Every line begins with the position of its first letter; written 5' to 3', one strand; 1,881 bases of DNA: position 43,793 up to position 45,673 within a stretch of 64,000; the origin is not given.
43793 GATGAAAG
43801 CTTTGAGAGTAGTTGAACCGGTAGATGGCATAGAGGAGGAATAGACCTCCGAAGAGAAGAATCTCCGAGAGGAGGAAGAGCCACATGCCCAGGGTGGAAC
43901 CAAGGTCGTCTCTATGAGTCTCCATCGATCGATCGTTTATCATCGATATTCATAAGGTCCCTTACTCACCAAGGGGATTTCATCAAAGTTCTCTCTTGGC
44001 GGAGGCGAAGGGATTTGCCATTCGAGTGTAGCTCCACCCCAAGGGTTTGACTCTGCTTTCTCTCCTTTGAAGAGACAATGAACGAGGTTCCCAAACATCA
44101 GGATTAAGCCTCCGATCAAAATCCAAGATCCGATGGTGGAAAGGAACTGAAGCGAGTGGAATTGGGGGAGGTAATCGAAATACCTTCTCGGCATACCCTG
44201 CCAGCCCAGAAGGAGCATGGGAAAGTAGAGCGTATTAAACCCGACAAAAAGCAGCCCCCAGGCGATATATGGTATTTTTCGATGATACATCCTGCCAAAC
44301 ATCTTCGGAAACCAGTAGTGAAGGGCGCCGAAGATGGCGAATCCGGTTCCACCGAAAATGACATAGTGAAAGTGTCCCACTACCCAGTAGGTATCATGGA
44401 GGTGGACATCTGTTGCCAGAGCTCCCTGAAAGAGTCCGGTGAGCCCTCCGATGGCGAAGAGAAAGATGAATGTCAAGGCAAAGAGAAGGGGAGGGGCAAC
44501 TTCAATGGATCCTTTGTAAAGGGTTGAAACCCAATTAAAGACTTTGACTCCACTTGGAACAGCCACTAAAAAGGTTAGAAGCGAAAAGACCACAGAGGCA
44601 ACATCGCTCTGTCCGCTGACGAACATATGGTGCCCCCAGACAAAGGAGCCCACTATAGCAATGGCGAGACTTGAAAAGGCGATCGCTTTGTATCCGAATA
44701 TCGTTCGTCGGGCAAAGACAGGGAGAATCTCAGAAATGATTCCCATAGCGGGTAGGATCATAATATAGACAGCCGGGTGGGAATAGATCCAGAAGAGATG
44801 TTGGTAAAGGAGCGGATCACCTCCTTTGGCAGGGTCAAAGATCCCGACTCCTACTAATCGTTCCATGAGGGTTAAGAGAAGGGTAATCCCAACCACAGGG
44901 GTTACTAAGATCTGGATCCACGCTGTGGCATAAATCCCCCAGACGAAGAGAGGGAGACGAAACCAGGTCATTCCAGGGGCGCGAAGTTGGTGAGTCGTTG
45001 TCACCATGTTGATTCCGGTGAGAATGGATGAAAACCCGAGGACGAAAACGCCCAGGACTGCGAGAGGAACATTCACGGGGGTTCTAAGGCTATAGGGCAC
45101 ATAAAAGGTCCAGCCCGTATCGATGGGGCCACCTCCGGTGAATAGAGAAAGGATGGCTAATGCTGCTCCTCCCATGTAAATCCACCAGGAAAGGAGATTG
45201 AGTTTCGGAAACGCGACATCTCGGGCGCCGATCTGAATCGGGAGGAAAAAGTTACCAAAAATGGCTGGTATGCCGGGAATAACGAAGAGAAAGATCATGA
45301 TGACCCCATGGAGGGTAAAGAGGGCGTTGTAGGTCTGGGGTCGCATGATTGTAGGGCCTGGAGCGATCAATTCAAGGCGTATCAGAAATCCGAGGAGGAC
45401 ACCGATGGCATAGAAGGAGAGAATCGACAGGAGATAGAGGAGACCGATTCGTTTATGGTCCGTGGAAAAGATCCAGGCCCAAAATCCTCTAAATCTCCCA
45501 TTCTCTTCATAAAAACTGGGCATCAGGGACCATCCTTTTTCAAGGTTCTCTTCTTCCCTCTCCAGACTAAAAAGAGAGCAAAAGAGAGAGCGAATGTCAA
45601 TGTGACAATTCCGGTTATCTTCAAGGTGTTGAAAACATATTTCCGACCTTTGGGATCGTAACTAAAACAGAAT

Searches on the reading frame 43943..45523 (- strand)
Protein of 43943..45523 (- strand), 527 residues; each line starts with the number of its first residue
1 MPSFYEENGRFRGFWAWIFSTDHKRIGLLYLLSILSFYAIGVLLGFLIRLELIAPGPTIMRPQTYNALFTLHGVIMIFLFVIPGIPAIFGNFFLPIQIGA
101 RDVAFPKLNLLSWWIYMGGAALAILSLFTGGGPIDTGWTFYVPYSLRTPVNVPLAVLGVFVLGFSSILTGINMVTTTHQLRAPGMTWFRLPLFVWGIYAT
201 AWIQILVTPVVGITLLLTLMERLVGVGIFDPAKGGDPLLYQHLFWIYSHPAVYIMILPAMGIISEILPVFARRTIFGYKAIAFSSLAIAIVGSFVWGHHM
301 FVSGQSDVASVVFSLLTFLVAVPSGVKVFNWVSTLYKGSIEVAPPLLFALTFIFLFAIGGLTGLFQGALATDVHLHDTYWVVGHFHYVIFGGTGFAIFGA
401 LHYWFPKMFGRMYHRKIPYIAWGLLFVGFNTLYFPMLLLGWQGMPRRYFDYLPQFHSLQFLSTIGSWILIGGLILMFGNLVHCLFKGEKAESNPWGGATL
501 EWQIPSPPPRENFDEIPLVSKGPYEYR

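Call 25: search_protein_families(library=ncbifam, proteins=[window:43943-45523:-], max_evalue=1e-10)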
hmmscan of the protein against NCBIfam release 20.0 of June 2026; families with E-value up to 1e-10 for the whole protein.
window:43943-45523:- (527 aa): 6 families
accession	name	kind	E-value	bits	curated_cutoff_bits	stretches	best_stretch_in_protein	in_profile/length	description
TIGR02891.1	CtaD_CoxA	equivalog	3.7e-201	669.2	670.75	1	17-518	1-503/504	cytochrome c oxidase subunit I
NF050116.1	cyt_aa3_Actin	exception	3.3e-153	511.3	880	1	17-519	2-507/522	aa3-type cytochrome oxidase subunit I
TIGR02882.1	QoxB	equivalog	7.5e-129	431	1015.5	1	16-519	43-550/643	cytochrome aa3 quinol oxidase subunit I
TIGR02843.1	CyoB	equivalog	7.9e-120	401.2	1020.35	1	14-521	43-559/646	cytochrome o ubiquinol oxidase subunit I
NF011592.0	PRK15017.1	equivalog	1.4e-97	328.1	1271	1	10-520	40-559/663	cytochrome o ubiquinol oxidase subunit I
NF041075.1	quin_ox_SoxB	equivalog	6.3e-18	65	700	1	56-485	30-455/468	proton pump complex quinol oxidase subunit SoxB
